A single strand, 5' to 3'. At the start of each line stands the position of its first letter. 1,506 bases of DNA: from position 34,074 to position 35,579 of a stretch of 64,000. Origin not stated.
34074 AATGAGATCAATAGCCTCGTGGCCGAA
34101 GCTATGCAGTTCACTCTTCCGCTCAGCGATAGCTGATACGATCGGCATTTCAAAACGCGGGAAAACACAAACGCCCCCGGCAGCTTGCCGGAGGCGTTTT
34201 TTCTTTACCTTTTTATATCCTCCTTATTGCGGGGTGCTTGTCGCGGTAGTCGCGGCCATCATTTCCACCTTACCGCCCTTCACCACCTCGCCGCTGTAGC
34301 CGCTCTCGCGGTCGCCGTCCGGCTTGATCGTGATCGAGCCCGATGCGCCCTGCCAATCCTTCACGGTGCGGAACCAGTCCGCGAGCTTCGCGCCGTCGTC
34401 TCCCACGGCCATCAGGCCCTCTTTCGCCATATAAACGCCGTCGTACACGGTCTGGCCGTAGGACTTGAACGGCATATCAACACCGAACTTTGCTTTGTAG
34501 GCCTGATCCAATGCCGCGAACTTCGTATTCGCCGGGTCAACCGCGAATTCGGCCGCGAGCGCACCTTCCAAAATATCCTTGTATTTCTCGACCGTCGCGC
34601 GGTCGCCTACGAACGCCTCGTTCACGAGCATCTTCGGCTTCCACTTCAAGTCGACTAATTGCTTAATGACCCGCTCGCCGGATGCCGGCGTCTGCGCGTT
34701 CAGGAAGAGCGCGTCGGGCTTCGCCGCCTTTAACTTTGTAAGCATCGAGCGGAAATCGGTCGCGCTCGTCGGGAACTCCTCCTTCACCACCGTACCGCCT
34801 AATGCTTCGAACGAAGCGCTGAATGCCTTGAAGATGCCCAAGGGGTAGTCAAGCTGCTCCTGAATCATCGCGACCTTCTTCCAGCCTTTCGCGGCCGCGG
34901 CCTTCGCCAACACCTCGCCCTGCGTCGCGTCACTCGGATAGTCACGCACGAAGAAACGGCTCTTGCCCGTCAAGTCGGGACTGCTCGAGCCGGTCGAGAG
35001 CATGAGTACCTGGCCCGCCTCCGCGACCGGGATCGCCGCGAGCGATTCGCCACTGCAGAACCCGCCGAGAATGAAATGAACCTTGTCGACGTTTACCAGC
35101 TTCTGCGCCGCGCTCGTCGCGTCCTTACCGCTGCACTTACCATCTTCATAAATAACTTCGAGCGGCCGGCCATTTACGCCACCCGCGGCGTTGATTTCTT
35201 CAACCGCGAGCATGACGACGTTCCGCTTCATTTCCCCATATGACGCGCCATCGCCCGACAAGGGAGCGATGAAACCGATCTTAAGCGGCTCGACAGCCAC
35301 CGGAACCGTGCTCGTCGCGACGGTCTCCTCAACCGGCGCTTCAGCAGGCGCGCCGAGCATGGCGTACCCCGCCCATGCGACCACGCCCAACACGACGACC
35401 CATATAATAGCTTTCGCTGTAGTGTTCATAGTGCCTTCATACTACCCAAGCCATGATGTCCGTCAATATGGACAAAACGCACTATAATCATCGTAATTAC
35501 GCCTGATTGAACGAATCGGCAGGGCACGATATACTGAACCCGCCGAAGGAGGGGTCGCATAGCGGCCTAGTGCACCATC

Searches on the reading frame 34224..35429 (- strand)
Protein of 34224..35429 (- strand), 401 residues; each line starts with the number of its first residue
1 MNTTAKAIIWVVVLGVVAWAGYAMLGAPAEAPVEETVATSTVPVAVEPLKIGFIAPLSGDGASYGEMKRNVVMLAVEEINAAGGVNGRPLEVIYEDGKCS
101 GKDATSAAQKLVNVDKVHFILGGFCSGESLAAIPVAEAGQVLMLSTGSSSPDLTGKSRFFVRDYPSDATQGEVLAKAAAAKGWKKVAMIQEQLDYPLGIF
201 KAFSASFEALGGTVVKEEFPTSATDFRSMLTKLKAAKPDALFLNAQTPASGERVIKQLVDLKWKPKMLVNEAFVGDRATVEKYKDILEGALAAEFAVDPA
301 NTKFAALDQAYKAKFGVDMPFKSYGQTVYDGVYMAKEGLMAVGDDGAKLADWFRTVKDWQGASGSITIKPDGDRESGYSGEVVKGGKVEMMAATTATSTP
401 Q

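Call 4: search_protein_families(library=pfam, proteins=[window:34224-35429:-])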
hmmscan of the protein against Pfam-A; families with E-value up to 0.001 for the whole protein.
window:34224-35429:- (401 aa): 3 families
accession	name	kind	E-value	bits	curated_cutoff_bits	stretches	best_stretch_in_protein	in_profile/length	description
PF13458.12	Peripla_BP_6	-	4.8e-60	204.5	31.7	1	48-371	1-326/343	Periplasmic binding protein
PF01094.35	ANF_receptor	-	1.1e-34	120.4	25.4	1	70-377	4-344/353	Receptor family ligand binding region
PF13433.12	Peripla_BP_5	-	1.2e-20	74.4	27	1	49-395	1-349/363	Periplasmic binding protein domain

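Call 18: search_protein_families(library=ncbifam, proteins=[window:34224-35429:-], max_evalue=0.01)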
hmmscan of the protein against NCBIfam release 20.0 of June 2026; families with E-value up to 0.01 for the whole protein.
window:34224-35429:- (401 aa): 4 families
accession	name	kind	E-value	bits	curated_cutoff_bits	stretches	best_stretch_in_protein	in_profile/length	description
NF011933.0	PRK15404.1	subfamily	2.6e-35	122.2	477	1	44-374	22-350/370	high-affinity branched-chain amino acid ABC transporter substrate-binding protein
TIGR03407.1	urea_ABC_UrtA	exception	5.6e-21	74.8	492.75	1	50-397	2-354/361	urea ABC transporter substrate-binding protein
TIGR03669.1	urea_ABC_arch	equivalog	9.5e-16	57.7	494.8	1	49-337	1-288/375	urea ABC transporter substrate-binding protein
TIGR03863.1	PQQ_ABC_bind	subfamily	0.0051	15.9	413.6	1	73-227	18-172/347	ABC transporter, substrate binding protein, PQQ-dependent alcohol dehydrogenase system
